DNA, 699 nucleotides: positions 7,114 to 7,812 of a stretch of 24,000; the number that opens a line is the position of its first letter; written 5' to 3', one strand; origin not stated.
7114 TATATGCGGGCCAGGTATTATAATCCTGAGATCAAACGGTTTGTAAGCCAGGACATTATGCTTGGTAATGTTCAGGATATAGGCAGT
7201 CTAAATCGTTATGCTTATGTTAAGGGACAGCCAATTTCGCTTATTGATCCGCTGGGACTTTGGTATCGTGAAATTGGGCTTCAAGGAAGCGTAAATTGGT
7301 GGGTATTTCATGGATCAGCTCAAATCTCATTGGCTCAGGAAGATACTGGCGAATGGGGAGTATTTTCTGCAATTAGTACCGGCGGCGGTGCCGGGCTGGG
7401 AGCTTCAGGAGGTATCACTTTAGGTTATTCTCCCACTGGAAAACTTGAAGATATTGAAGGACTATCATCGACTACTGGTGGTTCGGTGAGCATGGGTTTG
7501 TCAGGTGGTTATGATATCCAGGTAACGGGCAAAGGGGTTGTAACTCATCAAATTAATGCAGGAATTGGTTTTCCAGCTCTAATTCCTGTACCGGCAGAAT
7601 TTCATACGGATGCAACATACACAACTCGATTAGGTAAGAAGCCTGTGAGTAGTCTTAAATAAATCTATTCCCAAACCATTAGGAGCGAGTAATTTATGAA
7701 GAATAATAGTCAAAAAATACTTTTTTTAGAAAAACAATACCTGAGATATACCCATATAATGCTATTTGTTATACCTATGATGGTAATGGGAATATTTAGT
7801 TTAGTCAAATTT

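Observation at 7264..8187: Unrecognised Gly-rich Rhs C-terminal toxin domain paired with a 2-TM immunity candidate, possibly a membrane-targeting effector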

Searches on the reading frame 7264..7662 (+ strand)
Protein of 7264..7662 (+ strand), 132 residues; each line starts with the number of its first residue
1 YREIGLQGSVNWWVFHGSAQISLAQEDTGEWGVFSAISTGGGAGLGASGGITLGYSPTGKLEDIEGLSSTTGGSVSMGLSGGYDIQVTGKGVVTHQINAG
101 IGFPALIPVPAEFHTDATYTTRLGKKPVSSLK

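Call 8: search_protein_families(library=pfam, proteins=[window:7264-7662:+], max_evalue=1)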
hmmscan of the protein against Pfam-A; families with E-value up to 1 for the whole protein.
window:7264-7662:+ (132 aa): 0 families

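Call 9: find_homologous_proteins(query=window:7264-7662:+, max_evalue=0.01)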
Query window:7264-7662:+: 40 candidates shared short words with the query, none scored E <= 0.01.

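Call 10: search_protein_families(library=ncbifam, proteins=[window:7264-7662:+], max_evalue=1)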
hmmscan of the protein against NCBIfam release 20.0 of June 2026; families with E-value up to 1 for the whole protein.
window:7264-7662:+ (132 aa): 1 family
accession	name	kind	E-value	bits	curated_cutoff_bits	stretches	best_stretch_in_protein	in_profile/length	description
NF011207.0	PRK14613.1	equivalog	0.18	11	359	1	52-121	122-190/297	4-(cytidine 5'-diphospho)-2-C-methyl-D-erythritol kinase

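Call 19: search_protein_representatives(protein=window:7264-7662:+)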
Query: 132 residues. Proteins with E-value up to 0.001 (for the whole library): 6; up to 1e-10: 0; up to 1e-30: 0. The best 6 are listed.
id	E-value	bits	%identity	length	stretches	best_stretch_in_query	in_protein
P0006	1.9e-08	50.7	37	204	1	5-116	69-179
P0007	1.9e-05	40.9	38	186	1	18-123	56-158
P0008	2.1e-04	37.6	36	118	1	27-115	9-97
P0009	4.9e-04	36.4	40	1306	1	4-121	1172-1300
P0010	5.5e-04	36.2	37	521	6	29-64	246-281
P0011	6.0e-04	36.1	35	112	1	29-120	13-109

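Call 23: find_homologous_proteins(query=A2, max_evalue=0.01)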
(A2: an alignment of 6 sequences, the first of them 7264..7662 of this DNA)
Query A2 (6 sequences) (132 aa, profile of the alignment): 9 proteins with E <= 0.01 among 6085 candidates.
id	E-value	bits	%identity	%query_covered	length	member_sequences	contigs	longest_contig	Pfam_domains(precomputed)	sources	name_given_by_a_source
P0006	1.3e-44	169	39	75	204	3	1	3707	PF25023.2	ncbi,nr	ncbi:MAG: RHS repeat-associated core domain-containing protein [Methanocorpusculum sp.]|nr:RHS repea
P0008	5.7e-40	154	38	67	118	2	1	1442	-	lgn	-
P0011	7.9e-34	134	36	56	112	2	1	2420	-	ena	-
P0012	6.7e-21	92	33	54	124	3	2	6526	-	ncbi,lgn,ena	-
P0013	8.2e-21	92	30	89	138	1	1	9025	-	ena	-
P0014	2.3e-14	71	37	29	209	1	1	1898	-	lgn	-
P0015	3.9e-13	67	24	38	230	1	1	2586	PF25023.2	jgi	-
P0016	3.6e-12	64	32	52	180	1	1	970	-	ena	-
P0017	1.6e-10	59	24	50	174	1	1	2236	-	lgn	-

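Call 26: find_encoding_contigs(protein=P0013, flank=5000, max_places=3)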
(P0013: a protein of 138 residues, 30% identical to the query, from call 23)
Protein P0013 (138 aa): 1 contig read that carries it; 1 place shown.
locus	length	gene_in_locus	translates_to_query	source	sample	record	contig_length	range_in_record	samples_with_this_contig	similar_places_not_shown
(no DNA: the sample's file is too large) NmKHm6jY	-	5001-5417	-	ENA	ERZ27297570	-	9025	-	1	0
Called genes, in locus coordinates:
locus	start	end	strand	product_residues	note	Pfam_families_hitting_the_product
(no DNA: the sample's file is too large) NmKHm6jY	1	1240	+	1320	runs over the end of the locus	PF25023:TEN_YD-shell, PF05593:RHS_repeat, PF25023:TEN_YD-shell, PF05593:RHS_repeat, PF25023:TEN_YD-shell, PF05593:RHS_repeat, PF25023:TEN_YD-shell, PF05593:RHS_repeat, +2 more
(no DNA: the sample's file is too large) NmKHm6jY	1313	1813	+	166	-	PF15649:Tox-REase-7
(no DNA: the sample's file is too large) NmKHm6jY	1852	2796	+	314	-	-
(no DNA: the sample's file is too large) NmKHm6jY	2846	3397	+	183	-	PF15428:Imm26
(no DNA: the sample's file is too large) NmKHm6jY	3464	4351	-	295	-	PF13276:HTH_21 (faint), PF00665:rve, PF13683:rve_3, PF13333:rve_2 (weak)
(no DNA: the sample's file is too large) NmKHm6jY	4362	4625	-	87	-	PF01527:HTH_Tnp_1 (faint), PF13518:HTH_28 (weak)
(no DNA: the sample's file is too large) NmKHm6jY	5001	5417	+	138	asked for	-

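Call 27: find_encoding_contigs(protein=P0012, flank=5000, max_places=3)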
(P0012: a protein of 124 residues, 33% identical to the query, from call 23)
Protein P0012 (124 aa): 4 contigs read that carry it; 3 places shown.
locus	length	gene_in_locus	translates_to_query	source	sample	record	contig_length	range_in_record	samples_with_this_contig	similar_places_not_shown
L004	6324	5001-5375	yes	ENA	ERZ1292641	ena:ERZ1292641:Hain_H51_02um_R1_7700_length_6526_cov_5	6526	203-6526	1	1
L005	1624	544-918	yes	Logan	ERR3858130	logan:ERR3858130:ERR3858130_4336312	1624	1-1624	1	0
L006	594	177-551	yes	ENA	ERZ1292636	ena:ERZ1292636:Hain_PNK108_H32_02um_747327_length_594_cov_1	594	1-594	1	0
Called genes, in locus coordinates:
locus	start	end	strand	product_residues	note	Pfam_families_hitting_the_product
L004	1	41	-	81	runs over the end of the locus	?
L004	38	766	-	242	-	PF02353:CMAS (weak), PF13847:Methyltransf_31, PF08241:Methyltransf_11, PF13649:Methyltransf_25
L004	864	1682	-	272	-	PF13560:HTH_31, PF01381:HTH_3 (weak)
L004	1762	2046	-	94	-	-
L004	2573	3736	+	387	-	PF12671:Amidase_6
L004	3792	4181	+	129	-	-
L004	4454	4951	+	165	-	-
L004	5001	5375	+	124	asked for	-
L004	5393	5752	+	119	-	-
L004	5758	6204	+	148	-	-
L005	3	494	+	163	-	?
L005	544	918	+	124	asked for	-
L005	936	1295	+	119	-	-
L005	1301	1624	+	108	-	?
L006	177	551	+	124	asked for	-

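Call 28: find_encoding_contigs(protein=P0006, flank=5000, max_places=3)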
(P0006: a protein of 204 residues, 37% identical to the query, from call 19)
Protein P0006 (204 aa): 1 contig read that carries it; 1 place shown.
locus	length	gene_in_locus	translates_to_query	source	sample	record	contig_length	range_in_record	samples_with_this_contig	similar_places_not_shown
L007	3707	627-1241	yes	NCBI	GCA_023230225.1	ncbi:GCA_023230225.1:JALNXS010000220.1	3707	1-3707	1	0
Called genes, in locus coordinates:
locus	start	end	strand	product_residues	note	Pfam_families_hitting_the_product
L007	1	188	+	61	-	?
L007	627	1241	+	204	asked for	PF25023:TEN_YD-shell (weak)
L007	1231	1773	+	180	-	-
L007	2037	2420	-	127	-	PF25023:TEN_YD-shell (weak), PF05593:RHS_repeat (faint)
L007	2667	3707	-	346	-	PF04234:CopC (faint), PF13205:Big_5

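Call 34: find_encoding_contigs(protein=P0015, flank=5000, max_places=3)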
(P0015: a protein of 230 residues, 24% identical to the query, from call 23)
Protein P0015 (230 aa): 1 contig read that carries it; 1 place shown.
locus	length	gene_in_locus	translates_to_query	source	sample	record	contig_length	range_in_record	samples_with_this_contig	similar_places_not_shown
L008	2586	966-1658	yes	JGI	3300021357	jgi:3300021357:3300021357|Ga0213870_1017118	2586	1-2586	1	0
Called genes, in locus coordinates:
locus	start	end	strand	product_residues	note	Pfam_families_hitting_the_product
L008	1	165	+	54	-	?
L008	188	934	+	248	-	PF14106:DUF4279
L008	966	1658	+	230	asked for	PF25023:TEN_YD-shell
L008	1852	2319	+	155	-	-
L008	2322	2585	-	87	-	?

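Call 35: find_encoding_contigs(protein=P0011, flank=5000, max_places=3)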
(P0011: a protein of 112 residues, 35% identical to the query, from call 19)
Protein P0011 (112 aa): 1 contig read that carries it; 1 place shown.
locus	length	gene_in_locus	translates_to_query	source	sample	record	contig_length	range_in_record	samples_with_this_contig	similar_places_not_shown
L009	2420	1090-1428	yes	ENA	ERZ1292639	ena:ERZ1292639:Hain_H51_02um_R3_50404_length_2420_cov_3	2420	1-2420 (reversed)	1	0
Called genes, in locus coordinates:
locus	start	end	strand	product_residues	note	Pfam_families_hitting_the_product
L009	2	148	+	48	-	?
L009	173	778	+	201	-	PF02698:DUF218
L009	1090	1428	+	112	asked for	-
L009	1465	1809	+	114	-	-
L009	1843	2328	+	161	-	-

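Call 36: find_encoding_contigs(protein=P0017, flank=5000, max_places=3)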
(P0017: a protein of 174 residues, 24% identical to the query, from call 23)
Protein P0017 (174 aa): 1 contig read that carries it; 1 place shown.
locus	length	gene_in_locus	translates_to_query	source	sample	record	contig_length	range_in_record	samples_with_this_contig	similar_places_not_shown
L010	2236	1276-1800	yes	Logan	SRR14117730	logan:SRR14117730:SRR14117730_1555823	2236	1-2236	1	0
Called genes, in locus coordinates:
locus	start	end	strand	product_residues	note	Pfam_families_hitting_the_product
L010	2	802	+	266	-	?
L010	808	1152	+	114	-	-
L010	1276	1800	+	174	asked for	-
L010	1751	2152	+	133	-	-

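Call 40: search_protein_families(library=pfam, alignment_id=A3, max_evalue=1)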
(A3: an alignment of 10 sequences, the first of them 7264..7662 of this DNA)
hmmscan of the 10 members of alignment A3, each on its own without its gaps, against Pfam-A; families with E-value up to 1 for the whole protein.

A. member 1, window:7264-7662:+ (132 aa): 0 families

B. families by the number of members that match (of 10 scanned): 2 families
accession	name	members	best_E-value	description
PF25023.1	TEN_YD-shell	1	0.00064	Teneurin YD-shell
PF02013.21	CBM_10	1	0.15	Cellulose or protein binding domain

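Call 41: search_solved_structures(query=A2, max_evalue=10)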
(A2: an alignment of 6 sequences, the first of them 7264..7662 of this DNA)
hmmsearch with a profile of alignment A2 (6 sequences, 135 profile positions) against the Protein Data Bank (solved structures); distinct sequences matched with E-value up to 10: 5.
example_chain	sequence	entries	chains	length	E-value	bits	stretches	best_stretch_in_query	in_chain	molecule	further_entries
4mi2_A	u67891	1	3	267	0.39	13.8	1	74-110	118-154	Putative enoyl-CoA hydratase/isomerase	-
4akf_A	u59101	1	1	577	0.83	12.7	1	37-104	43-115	VIPD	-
4kyi_A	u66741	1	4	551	0.99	12.5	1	37-104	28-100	VipD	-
7yr6_E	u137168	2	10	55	1.2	12.2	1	74-109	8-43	Translational regulator CsrA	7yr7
8yk3_A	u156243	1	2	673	1.9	11.6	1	36-114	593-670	Alpha-galactosidase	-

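Call 43: search_protein_families(library=pfam, proteins=[L007:1231-1773:+, L004:5393-5752:+, L009:1465-1809:+, L010:1751-2152:+, L010:808-1152:+, L004:5758-6204:+, L004:4454-4951:+], max_evalue=1)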
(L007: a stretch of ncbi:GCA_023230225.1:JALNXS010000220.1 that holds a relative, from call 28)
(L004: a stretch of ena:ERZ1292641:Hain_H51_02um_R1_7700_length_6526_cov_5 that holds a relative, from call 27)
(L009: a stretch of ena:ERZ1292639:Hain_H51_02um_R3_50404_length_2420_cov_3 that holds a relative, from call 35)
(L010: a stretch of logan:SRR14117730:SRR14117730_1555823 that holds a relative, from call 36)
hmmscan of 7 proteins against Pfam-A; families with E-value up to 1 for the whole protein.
L007:1231-1773:+ (180 aa): 2 families
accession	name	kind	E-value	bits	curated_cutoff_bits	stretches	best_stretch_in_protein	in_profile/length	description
PF17255.8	EbsA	-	0.0083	16.9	25.9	1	28-122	9-101/133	EbsA-like protein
PF10882.14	bPH_5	-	0.011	16.3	22.5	1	83-174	4-97/100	Bacterial PH domain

L004:5393-5752:+ (119 aa): 0 families

L009:1465-1809:+ (114 aa): 1 family
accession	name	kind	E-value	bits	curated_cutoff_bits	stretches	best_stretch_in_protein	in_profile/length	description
PF20456.3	DUF6709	-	0.077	12.4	27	1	8-62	13-67/339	Family of unknown function (DUF6709)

L010:1751-2152:+ (133 aa): 0 families

L010:808-1152:+ (114 aa): 1 family
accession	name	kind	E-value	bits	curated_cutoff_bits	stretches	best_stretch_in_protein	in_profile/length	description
PF21944.1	Hemotin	-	0.047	13.9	27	1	7-34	1-28/74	Hemotin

L004:5758-6204:+ (148 aa): 3 families
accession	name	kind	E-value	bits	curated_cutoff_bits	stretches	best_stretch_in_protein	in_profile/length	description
PF06193.16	Orthopox_A5L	-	0.045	13.7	25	1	102-132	78-108/273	Orthopoxvirus A5L protein-like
PF15324.11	TALPID3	-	0.21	9.7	27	1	37-80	1012-1055/1261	Hedgehog signalling target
PF15845.10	NICE-1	-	0.86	10.9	27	0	107-136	14-44/89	Cysteine-rich C-terminal 1 family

L004:4454-4951:+ (165 aa): 1 family
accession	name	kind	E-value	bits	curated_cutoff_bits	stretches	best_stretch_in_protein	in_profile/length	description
PF24417.1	DUF7549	-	0.56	10.5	27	0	101-127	139-165/166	Family of unknown function (DUF7549)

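Call 47: predict_structure(alignment_id=A3)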
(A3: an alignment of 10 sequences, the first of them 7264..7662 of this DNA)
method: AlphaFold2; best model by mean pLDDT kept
length: 132 residues; sequences in the alignment: 10
mean_pLDDT: 86.7   pTM: 0.75
mean pLDDT of the five models: 86.7, 82.8, 82.4, 82.0, 76.6
residues with pLDDT >= 90: 63; 70-90: 59; 50-70: 10; < 50: 0
segments of 3 or more residues with pLDDT < 50: none
pLDDT, mean of each block of 10 residues (from residue 1): 92 87 90 94 84 89 90 84 91 91 70 90 81 61
secondary structure, 60 per line:
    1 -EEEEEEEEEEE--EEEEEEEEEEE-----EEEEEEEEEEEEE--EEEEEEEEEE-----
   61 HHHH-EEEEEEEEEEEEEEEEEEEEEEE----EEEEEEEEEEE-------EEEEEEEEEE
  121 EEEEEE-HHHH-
elements in order: E2-12 E15-25 E31-43 E46-55 H61-64 E66-88 E93-103 E111-126 H128-131

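Call 49: find_related_loci(query=A4, collection=genome_contigs, flank=6000)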
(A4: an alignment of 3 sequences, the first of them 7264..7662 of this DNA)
Query A4 (132 aa) in genome_contigs; peptide patterns used: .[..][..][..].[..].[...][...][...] (x = any residue, [..] = any of these).
46 stretches matched a pattern, but none encodes a relative of the query by tblastn (E <= 1e-3).

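Call 51: fold_search(model_id=the predicted structure, library=pdb)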
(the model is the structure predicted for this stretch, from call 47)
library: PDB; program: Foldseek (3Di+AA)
matches with E <= 10: 918; with E <= 0.001: 0
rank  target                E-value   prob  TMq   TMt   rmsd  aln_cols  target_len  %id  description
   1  4cv7                  1.5e-02  1.00  0.47  0.54   5.7       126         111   13  Crystal structure of Rhodococcus equi VapB (released 2014-04-02)
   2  7b1z_A                1.8e-02  1.00  0.47  0.55   5.6       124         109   14  Virulence-associated protein VapB from the intracellular pathogen Rhodococcus equi (released 2021-07-28)
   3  7sfa_C                1.9e-02  0.38  0.27  0.19  14.7       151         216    9  Branchiostoma floridae fluorescent protein LanFP10A2 (released 2022-03-30)
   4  4csb                  2.0e-02  1.00  0.45  0.50   5.4       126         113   15  Structure of the Virulence-Associated Protein VapD from the intracellular pathogen Rhodococcus equi. (released 2014-04-16)
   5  1yzw_A                2.5e-02  0.63  0.31  0.21  15.1       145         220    8  The 2.1A Crystal Structure of the Far-red Fluorescent Protein HcRed: Inherent Conformational Flexibility of the Chromo (released 2005-05-17)
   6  7sfa_B                2.7e-02  0.28  0.25  0.18  16.1       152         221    8  Branchiostoma floridae fluorescent protein LanFP10A2 (released 2022-03-30)
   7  6jc5_E                2.9e-02  0.63  0.32  0.22  13.5       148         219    9  Crystal structure of the blue fluorescent protein with a Leu-Leu-Gly tri-peptide chromophore derived from the purple c (released 2019-03-20)
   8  6dej_A                3.0e-02  0.60  0.31  0.20  15.0       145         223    8  The structure of HcRed7, a brighter and red-shifted HcRed variant (released 2018-05-23)
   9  7sf9_D                3.0e-02  0.28  0.25  0.18  15.4       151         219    8  Branchiostoma Floridae Violet Fluorescent Protein (released 2022-03-30)
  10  5aeo_B                3.3e-02  0.99  0.42  0.48   6.0       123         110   12  Virulence-associated protein VapG from the intracellular pathogen Rhodococcus equi (released 2015-03-25)
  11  6m9x_A                3.3e-02  0.33  0.27  0.19  15.5       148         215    9  X-ray Structure of Branchiostoma floridae fluorescent protein lanFP10A (released 2019-03-13)
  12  7swu_D                3.5e-02  0.41  0.26  0.18  17.7       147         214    8  Crystal structure of the chromoprotein spisPINK (released 2022-04-20)
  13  7bhg_A                3.7e-02  0.28  0.23  0.16  16.9       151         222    5  Gene-engineered variant of FusionRed with Trp based chromophore - 2.1A (released 2022-03-02)
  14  7sfa_D                4.3e-02  0.23  0.25  0.18  16.1       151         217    9  Branchiostoma floridae fluorescent protein LanFP10A2 (released 2022-03-30)
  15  2whs_C                4.3e-02  0.21  0.24  0.17  17.1       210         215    9  Fluorescent Protein mKeima at pH 3.8 (released 2009-08-11)
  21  5aeo_A                5.2e-02  0.98  0.40  0.46   6.4       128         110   15  Virulence-associated protein VapG from the intracellular pathogen Rhodococcus equi (released 2015-03-25)
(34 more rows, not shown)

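Call 71: find_encoding_contigs(protein=P0008, flank=5000, max_places=3)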
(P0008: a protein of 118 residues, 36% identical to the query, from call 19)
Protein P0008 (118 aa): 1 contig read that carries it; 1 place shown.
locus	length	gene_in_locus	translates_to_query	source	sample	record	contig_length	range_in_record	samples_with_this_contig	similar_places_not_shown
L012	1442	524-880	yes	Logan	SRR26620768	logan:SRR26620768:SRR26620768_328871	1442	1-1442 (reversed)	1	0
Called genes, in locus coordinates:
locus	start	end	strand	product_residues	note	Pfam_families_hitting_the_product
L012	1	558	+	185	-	?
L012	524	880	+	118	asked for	-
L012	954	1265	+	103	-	-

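Call 72: find_encoding_contigs(protein=P0009, flank=5000, max_places=3)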
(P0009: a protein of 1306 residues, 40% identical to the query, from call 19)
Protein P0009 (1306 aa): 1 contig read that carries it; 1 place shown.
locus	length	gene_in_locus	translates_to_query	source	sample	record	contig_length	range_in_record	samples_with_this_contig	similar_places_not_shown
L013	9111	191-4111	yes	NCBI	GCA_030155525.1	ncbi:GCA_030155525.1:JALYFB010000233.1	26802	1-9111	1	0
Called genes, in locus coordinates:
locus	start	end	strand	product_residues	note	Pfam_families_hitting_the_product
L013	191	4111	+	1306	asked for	PF20148:DUF6531, PF05593:RHS_repeat (weak), PF25023:TEN_YD-shell, PF05593:RHS_repeat (weak), PF25023:TEN_YD-shell (weak), PF05593:RHS_repeat (weak), PF25023:TEN_YD-shell (weak)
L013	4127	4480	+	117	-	-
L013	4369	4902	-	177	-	-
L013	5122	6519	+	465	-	PF00078:RVT_1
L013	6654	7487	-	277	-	-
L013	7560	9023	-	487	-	-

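Call 73: find_encoding_contigs(protein=P0007, flank=5000, max_places=3)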
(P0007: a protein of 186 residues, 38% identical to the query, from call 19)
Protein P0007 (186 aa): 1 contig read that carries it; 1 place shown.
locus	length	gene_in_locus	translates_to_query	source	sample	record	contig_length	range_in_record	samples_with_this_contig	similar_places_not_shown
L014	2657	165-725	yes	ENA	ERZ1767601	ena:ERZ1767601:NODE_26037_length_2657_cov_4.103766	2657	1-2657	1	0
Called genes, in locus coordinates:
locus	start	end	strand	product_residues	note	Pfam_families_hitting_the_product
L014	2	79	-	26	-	?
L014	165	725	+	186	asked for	-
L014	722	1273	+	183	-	-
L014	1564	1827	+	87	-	-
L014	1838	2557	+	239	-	-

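Call 109: find_related_loci(query=A4, collection=metagenome_contigs, flank=4000)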
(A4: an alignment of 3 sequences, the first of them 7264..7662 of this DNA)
Query A4 (132 aa) in metagenome_contigs; peptide patterns used: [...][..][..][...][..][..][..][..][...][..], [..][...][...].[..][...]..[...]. (x = any residue, [..] = any of these).
526 stretches matched a pattern; 1 encode a relative of the query (tblastn E <= 1e-3); 1 distinct loci.
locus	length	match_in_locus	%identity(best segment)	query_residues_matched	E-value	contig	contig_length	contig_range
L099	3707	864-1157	39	16-114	4e-15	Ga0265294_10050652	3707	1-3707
